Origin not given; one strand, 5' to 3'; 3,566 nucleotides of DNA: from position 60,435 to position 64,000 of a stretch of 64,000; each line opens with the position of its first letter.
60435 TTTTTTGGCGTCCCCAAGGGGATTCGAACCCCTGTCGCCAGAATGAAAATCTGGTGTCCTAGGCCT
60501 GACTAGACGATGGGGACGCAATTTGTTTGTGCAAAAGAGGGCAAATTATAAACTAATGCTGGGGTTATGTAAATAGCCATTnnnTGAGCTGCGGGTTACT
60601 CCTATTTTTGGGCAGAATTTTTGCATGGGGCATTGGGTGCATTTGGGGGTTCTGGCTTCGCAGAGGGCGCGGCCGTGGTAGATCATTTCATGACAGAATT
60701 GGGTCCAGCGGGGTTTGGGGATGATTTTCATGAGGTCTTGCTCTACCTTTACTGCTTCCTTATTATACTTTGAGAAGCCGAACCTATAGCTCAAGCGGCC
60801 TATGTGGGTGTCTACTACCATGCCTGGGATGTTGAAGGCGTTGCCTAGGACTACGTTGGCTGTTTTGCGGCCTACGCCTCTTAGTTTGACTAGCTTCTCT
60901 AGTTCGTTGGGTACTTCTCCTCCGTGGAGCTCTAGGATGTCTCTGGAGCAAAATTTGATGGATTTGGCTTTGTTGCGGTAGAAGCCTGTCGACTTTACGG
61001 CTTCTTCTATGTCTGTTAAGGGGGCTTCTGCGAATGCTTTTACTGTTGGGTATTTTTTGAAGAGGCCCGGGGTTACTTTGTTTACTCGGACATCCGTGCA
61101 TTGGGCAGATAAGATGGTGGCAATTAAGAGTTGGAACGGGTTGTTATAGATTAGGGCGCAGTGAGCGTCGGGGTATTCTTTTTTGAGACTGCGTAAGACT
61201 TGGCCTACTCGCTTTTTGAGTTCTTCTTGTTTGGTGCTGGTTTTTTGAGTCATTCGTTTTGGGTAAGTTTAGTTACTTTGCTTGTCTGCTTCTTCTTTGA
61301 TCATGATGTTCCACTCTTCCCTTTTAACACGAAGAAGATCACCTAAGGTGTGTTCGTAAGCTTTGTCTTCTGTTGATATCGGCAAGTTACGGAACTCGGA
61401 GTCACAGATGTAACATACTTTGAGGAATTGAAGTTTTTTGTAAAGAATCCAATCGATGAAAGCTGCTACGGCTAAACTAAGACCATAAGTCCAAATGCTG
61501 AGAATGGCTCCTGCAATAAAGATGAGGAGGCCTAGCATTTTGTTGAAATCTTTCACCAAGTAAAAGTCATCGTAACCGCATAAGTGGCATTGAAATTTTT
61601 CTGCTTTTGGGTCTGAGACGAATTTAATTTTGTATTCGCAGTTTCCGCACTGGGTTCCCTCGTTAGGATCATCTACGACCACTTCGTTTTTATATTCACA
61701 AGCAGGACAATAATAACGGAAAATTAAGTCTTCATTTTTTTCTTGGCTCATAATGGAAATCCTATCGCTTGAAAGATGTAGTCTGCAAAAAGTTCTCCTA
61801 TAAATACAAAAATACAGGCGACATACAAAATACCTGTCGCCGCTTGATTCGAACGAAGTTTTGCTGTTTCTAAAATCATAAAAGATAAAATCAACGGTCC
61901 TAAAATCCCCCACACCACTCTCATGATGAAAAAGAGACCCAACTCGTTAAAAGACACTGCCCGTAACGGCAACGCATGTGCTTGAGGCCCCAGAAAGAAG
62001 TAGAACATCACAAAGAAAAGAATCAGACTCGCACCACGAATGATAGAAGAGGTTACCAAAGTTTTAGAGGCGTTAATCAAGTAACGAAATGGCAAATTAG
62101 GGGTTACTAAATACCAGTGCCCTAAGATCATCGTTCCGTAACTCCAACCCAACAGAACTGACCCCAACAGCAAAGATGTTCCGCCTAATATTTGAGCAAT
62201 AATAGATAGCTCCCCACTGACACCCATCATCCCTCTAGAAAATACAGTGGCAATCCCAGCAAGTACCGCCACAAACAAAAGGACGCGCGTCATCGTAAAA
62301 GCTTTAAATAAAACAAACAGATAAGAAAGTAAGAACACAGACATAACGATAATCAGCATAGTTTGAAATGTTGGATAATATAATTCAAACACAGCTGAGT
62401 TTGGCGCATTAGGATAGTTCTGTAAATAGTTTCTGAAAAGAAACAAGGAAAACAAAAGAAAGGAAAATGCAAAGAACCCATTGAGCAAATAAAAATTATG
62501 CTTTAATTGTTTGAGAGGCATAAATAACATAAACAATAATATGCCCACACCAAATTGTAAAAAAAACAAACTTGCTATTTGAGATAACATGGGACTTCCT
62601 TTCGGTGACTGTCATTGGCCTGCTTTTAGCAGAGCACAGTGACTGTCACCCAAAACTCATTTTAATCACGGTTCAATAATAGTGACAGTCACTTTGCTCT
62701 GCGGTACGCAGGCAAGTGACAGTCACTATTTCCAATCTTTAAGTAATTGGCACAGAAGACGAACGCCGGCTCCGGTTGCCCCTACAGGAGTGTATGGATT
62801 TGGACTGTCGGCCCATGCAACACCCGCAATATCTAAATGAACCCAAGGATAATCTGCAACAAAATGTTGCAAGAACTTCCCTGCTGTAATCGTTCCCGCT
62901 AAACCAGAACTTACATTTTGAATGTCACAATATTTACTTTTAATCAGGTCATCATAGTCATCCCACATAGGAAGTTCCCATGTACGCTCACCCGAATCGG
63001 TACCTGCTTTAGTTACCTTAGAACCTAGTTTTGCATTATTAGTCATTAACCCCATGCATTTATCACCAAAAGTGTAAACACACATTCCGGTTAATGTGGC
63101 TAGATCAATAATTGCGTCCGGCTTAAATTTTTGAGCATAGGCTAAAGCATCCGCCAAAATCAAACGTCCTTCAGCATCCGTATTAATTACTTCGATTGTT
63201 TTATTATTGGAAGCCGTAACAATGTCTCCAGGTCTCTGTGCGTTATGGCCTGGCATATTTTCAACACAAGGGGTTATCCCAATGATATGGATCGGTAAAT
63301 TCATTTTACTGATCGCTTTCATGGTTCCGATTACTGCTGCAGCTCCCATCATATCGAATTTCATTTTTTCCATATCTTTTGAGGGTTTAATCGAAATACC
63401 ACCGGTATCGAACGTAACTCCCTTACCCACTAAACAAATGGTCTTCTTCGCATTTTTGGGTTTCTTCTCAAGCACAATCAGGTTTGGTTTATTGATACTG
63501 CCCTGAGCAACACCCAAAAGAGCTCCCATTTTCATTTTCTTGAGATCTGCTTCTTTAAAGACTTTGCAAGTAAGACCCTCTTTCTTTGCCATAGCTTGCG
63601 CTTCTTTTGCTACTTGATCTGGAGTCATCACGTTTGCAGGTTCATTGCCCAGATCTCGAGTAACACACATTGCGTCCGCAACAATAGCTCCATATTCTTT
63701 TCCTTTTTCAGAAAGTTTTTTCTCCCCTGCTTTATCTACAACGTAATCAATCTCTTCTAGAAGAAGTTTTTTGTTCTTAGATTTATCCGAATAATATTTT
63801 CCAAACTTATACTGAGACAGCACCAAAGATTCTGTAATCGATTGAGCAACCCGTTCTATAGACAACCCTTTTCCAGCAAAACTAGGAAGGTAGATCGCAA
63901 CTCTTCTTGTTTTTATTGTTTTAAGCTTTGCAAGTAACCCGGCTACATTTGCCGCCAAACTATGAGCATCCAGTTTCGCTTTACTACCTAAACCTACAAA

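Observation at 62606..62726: Four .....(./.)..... palindromes in a 130-bp spacer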

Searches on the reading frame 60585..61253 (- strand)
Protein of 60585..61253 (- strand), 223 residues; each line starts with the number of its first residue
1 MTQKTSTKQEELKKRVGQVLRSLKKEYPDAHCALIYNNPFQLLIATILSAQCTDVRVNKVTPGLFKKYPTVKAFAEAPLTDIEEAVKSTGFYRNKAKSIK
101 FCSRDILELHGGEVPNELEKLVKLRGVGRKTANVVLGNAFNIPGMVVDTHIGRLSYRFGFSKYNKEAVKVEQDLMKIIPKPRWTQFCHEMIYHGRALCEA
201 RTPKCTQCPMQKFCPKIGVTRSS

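Call 7: search_protein_families(library=pfam, proteins=[window:60585-61253:-])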
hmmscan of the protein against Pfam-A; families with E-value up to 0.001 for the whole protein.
window:60585-61253:- (223 aa): 2 families
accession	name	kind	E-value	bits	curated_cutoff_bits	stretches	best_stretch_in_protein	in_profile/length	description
PF00730.31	HhH-GPD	-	2.7e-26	92.4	26.2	1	44-180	1-108/108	HhH-GPD superfamily base excision DNA repair protein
PF00633.29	HHH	-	2e-05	24.7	24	1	110-136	2-28/30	Helix-hairpin-helix motif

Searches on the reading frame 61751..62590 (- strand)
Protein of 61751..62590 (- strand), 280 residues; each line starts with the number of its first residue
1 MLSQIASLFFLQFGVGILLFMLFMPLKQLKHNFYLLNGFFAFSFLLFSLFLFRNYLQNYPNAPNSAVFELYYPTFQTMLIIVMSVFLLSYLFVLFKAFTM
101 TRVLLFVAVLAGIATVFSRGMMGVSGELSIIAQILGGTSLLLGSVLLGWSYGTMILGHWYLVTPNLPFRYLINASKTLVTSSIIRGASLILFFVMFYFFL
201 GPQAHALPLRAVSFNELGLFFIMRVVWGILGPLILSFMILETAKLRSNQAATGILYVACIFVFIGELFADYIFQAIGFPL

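Call 7: search_protein_families(library=pfam, proteins=[window:61751-62590:-])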
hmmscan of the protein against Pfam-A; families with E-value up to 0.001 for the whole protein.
window:61751-62590:- (280 aa): 0 families

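Call 8: find_encoding_contigs(protein=window:61751-62590:-, flank=10000, max_places=10)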
Protein window:61751-62590:- (280 aa): 2 contigs read that carry it; 2 places shown.
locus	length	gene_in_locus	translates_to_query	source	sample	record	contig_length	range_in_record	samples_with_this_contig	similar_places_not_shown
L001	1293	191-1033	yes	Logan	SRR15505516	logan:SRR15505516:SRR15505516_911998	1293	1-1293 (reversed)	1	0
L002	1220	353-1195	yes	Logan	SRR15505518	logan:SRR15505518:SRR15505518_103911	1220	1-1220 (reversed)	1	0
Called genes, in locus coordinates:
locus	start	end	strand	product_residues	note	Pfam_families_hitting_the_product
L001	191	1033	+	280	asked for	-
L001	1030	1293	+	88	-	?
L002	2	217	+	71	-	?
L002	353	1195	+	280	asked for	-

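Call 18: find_homologous_proteins(query=window:61751-62590:-, max_evalue=0.001)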
Query window:61751-62590:- (280 aa): 1442 proteins with E <= 0.001 among 5569 candidates; the best 120 are listed.
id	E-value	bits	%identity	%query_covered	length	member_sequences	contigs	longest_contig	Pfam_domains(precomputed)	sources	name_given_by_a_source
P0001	3.2e-168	577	100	100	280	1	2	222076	-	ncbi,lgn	-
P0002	4.2e-86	307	55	100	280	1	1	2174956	-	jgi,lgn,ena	-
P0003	6.2e-83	297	55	100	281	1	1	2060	-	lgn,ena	-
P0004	2.5e-78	282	55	100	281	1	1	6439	-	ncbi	-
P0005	9.0e-74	267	53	100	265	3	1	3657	-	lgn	-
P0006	8.8e-72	260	52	100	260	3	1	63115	-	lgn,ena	-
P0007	5.2e-70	254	52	98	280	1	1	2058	-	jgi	-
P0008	1.7e-69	253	51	100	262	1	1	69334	-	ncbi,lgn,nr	ncbi:MAG: hypothetical protein HZC17_05435 [Candidatus Omnitrophica bacterium]|nr:hypothetical prote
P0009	5.2e-69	251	61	70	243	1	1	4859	-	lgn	-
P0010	1.5e-66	243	50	100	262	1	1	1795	-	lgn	-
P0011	4.3e-30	124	34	100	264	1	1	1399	-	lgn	-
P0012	3.5e-29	121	46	45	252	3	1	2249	-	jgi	-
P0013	2.2e-28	118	34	98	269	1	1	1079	-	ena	-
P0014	2.6e-28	118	33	100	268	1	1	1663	-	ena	-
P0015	6.5e-28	116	35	97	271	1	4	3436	-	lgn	-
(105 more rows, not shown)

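Call 19: find_encoding_contigs(protein=P0002, flank=10000, max_places=3)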
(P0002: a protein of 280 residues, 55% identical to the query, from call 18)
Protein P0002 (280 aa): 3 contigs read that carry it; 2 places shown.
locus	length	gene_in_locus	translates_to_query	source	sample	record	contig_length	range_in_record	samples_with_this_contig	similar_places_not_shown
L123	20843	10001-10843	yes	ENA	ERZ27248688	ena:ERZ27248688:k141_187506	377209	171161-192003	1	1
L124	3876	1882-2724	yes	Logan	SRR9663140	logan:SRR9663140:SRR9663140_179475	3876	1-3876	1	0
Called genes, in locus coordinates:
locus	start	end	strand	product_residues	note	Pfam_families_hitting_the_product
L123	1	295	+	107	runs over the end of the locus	PF00085:Thioredoxin, PF00578:AhpC-TSA (weak), PF14595:Thioredoxin_9 (weak), PF13098:Thioredoxin_2, PF13192:Thioredoxin_3 (faint), PF13905:Thioredoxin_8 (faint)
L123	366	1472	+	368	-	PF00437:T2SSE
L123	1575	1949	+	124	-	PF09685:MamF_MmsF (weak)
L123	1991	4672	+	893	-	PF19220:Rod_CreS (faint), PF28256:CCDC171 (weak)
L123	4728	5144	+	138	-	PF02577:BFN_dom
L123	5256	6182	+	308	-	PF01266:DAO (faint), PF01946:Thi4 (faint), PF03486:HI0933_like (faint), PF07992:Pyr_redox_2, PF13738:Pyr_redox_3, PF00070:Pyr_redox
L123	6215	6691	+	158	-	PF08534:Redoxin, PF00578:AhpC-TSA, PF00085:Thioredoxin, PF14595:Thioredoxin_9 (faint), PF13098:Thioredoxin_2, PF13905:Thioredoxin_8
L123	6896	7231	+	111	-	-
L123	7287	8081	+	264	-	PF04784:DUF547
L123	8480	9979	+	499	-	PF02789:Peptidase_M17_N, PF00883:Peptidase_M17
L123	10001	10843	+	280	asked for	-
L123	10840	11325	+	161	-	-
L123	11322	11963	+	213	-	PF00730:HhH-GPD, PF00633:HHH (weak)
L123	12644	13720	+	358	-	PF13439:Glyco_transf_4, PF20706:GT4-conflict, PF00534:Glycos_transf_1, PF13692:Glyco_trans_1_4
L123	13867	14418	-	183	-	PF12844:HTH_19 (weak), PF01381:HTH_3 (weak), PF07883:Cupin_2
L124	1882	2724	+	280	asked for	-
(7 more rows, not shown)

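Call 20: find_encoding_contigs(protein=P0008, flank=10000, max_places=3)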
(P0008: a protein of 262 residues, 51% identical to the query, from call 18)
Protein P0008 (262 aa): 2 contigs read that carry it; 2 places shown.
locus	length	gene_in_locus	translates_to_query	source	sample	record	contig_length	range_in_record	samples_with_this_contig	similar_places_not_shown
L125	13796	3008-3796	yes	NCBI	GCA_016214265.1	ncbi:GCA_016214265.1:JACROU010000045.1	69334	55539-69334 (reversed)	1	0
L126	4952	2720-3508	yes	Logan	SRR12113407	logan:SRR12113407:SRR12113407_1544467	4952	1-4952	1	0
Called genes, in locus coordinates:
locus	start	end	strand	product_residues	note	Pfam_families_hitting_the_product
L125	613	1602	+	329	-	PF01368:DHH, PF02272:DHHA1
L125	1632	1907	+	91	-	PF02789:Peptidase_M17_N (weak)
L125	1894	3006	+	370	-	PF00883:Peptidase_M17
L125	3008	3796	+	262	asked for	-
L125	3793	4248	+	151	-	-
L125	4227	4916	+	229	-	PF00730:HhH-GPD, PF00633:HHH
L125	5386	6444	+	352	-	PF02661:Fic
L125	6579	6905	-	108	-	-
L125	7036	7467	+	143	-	PF01638:HxlR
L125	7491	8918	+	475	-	PF00224:PK, PF02887:PK_C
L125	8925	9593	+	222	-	PF00072:Response_reg, PF00486:Trans_reg_C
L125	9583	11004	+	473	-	PF00672:HAMP, PF00512:HisKA, PF02518:HATPase_c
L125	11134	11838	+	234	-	PF02683:DsbD_TM, PF13386:DsbD_2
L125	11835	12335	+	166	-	PF00578:AhpC-TSA, PF08534:Redoxin, PF00085:Thioredoxin, PF13098:Thioredoxin_2 (weak), PF13905:Thioredoxin_8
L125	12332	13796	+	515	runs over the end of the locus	-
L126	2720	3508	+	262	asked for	-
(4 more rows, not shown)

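Call 21: find_encoding_contigs(protein=P0006, flank=10000, max_places=3)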
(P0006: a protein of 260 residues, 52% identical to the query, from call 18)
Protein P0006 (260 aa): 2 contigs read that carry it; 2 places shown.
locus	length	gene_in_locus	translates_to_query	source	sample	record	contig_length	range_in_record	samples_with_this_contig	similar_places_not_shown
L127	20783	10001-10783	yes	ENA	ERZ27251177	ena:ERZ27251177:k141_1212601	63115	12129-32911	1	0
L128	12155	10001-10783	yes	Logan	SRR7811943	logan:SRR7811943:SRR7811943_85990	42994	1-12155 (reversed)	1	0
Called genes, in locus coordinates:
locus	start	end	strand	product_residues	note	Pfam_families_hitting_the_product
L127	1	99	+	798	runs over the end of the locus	-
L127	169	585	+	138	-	PF02577:BFN_dom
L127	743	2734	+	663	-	PF01855:POR_N, PF17147:PFOR_II, PF01558:POR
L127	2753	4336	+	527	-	PF12838:Fer4_7 (faint), PF12797:Fer4_2 (faint), PF13187:Fer4_9 (faint), PF00037:Fer4 (faint), PF12837:Fer4_6 (faint), PF13484:Fer4_16 (faint), PF02775:TPP_enzyme_C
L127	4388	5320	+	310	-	PF00890:FAD_binding_2 (weak), PF01134:GIDA (faint), PF01266:DAO (faint), PF01946:Thi4 (faint), PF03486:HI0933_like (faint), PF07992:Pyr_redox_2, PF13738:Pyr_redox_3, PF00070:Pyr_redox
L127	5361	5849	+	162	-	PF08534:Redoxin, PF00255:GSHPx (weak), PF00578:AhpC-TSA, PF00085:Thioredoxin, PF13098:Thioredoxin_2, PF13905:Thioredoxin_8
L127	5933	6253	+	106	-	-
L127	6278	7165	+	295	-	PF04784:DUF547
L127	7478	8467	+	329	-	PF01368:DHH, PF02272:DHHA1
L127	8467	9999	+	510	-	PF02789:Peptidase_M17_N, PF00883:Peptidase_M17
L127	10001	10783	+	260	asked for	-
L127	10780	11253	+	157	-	-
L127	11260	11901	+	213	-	PF00730:HhH-GPD, PF00633:HHH (weak)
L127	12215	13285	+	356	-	PF13439:Glyco_transf_4, PF20706:GT4-conflict, PF00534:Glycos_transf_1, PF13692:Glyco_trans_1_4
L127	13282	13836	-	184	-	PF12844:HTH_19 (weak), PF01381:HTH_3, PF13443:HTH_26 (weak), PF07883:Cupin_2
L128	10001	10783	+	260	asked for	-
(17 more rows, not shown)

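Call 34: find_encoding_contigs(protein=P0009, flank=10000, max_places=2)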
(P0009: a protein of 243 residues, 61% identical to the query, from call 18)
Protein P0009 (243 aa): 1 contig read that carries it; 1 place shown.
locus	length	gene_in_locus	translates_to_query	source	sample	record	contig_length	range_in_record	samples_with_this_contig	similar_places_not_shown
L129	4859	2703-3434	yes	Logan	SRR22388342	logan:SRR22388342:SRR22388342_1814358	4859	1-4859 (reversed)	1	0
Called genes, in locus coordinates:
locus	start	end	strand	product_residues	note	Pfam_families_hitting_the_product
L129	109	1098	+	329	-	PF01368:DHH, PF02272:DHHA1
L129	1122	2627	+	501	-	PF02789:Peptidase_M17_N, PF00883:Peptidase_M17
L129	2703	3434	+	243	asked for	-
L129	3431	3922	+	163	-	-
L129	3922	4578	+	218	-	PF00730:HhH-GPD, PF00633:HHH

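Call 35: find_encoding_contigs(protein=P0004, flank=10000, max_places=2)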
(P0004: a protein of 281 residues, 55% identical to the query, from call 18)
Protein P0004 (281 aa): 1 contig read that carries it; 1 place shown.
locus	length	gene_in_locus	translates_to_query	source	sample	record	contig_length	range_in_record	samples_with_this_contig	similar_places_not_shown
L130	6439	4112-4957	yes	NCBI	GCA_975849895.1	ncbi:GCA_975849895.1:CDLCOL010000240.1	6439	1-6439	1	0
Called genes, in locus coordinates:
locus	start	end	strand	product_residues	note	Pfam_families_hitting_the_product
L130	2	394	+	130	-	?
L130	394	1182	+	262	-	PF04784:DUF547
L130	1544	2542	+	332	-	PF01368:DHH, PF02272:DHHA1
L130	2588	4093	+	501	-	PF02789:Peptidase_M17_N, PF00883:Peptidase_M17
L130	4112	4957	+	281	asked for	-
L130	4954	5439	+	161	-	-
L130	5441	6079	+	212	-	PF00730:HhH-GPD, PF00633:HHH (weak)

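Call 66: list_cluster_members(proteins=[P0001, P0002, P0004, P0006, P0008])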
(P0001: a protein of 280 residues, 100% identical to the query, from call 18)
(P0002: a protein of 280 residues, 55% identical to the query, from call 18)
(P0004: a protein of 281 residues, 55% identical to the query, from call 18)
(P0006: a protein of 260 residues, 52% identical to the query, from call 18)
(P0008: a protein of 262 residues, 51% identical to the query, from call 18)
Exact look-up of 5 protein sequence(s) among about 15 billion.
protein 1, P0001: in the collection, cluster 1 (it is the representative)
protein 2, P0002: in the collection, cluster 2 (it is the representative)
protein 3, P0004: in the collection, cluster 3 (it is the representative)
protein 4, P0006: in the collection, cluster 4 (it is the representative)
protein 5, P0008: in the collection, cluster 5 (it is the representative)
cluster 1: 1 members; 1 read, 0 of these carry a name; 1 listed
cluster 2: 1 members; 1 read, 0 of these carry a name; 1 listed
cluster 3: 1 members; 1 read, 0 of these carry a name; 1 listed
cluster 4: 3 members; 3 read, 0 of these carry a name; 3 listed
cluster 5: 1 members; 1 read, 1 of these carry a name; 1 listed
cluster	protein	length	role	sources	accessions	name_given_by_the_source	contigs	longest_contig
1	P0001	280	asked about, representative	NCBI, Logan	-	-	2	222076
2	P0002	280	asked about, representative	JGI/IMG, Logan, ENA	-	-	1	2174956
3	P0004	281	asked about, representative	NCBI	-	-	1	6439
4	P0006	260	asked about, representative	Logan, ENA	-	-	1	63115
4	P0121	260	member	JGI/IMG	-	-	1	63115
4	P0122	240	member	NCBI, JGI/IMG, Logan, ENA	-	-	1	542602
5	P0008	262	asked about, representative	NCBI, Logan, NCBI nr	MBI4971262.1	MAG: hypothetical protein HZC17_05435 [Candidatus Omnitrophica bacterium] | hypothetical protein [Candidatus Omnitrophota bacterium]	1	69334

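Call 92: search_protein_families(library=ncbifam, proteins=[window:61751-62590:-], max_evalue=0.01)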
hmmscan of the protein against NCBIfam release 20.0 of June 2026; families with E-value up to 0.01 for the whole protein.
window:61751-62590:- (280 aa): 0 families

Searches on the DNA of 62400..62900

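Call 10: search_rna_families(source=window, start=62400, end=62900, threshold=evalue, max_evalue=10)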
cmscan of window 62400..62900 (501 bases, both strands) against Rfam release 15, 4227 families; matches with E-value up to 10: 8.
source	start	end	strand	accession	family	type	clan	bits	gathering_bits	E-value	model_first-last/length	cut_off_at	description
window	62618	62713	-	RF04270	mir-743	Gene; miRNA;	CL00136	26.6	67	0.0027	1-75/75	no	mir-743 microRNA precursor family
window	62618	62713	+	RF04270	mir-743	Gene; miRNA;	CL00136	21.4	67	0.077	1-75/75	no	mir-743 microRNA precursor family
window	62619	62712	+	RF03457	MIR173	Gene; miRNA;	-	18.5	70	0.53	1-102/102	no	MIR173 microRNA precursor family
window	62624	62701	-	RF00777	mir-541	Gene; miRNA;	-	17.7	44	0.54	1-84/84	no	mir-541 microRNA precursor family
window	62416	62472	+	RF02925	6A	Gene; sRNA;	-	16.4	41.2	3.3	1-52/52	no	6A RNA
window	62675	62730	-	RF01920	mir-764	Gene; miRNA;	-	14.8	82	5.9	1-85/85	no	mir-764 microRNA precursor family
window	62624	62706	-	RF00722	mir-451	Gene; miRNA;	-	13.7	66.5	6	1-71/71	no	mir-451 microRNA precursor family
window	62549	62593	+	RF01637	ceN47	Gene; snRNA; snoRNA; CD-box;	-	12.4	35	4.3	1-155/155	no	Nematode snoRNA ceN47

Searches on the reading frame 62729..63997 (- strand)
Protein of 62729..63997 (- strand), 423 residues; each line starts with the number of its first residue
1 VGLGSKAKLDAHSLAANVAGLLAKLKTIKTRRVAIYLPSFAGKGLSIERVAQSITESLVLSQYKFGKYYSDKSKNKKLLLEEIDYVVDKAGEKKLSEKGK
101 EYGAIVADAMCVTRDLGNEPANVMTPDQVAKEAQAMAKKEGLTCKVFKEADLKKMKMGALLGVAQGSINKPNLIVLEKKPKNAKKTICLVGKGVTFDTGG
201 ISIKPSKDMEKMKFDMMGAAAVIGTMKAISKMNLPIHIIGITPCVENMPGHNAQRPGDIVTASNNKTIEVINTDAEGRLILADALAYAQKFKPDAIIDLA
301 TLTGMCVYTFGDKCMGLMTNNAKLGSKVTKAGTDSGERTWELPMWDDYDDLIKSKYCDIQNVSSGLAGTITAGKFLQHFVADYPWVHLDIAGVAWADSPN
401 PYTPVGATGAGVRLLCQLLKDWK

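Call 7: search_protein_families(library=pfam, proteins=[window:62729-63997:-])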
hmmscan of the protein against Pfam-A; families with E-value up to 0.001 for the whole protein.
window:62729-63997:- (423 aa): 2 families
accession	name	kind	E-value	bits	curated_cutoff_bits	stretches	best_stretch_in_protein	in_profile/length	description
PF00883.26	Peptidase_M17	-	1.5e-124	415.7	25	1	112-415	2-309/310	Cytosol aminopeptidase family, catalytic domain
PF02789.23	Peptidase_M17_N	-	4.8e-10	39.9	23.4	1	1-72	58-129/129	Cytosol aminopeptidase family, N-terminal domain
